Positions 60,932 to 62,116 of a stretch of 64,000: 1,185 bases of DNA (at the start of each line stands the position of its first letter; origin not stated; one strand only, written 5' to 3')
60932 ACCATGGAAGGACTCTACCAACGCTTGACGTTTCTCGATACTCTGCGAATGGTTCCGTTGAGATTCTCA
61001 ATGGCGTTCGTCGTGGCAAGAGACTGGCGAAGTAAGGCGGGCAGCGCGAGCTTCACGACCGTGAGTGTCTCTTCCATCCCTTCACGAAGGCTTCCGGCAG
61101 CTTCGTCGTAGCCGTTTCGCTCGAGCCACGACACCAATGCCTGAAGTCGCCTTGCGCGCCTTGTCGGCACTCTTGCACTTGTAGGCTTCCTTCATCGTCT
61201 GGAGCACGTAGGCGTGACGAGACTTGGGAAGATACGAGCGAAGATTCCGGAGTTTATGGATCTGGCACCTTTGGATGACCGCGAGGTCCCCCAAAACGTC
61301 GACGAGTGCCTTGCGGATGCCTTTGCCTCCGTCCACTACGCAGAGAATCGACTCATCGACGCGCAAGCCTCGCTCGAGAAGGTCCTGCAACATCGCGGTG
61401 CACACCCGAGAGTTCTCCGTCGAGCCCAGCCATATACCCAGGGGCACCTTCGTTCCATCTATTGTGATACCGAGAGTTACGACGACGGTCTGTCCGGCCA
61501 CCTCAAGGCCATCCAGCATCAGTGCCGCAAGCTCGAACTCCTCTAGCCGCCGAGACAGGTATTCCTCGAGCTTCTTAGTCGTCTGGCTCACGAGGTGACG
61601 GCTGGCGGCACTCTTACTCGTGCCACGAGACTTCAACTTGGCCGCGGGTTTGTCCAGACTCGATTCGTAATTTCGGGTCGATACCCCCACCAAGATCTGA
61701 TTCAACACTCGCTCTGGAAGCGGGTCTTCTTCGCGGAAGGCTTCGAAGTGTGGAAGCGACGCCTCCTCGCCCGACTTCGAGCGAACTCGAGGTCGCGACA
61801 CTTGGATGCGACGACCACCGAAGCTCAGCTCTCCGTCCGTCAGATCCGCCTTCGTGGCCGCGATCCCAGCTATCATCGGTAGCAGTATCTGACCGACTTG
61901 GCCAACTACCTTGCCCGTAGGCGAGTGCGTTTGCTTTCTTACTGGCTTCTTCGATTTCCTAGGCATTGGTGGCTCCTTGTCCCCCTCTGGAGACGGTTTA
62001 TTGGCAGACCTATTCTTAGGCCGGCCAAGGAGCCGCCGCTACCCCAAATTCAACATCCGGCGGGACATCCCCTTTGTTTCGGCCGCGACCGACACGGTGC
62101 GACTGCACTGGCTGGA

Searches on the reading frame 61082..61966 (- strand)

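Call 78: search_protein_families(library=pfam, proteins=[window:61082-61966:-], max_evalue=0.0001)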
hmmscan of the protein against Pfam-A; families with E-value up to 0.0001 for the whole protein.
window:61082-61966:- (294 aa): 1 family
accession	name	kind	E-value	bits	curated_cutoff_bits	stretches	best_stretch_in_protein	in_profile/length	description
PF00872.24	Transposase_mut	-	5.2e-29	101.7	21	1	54-275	76-294/379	Transposase, Mutator family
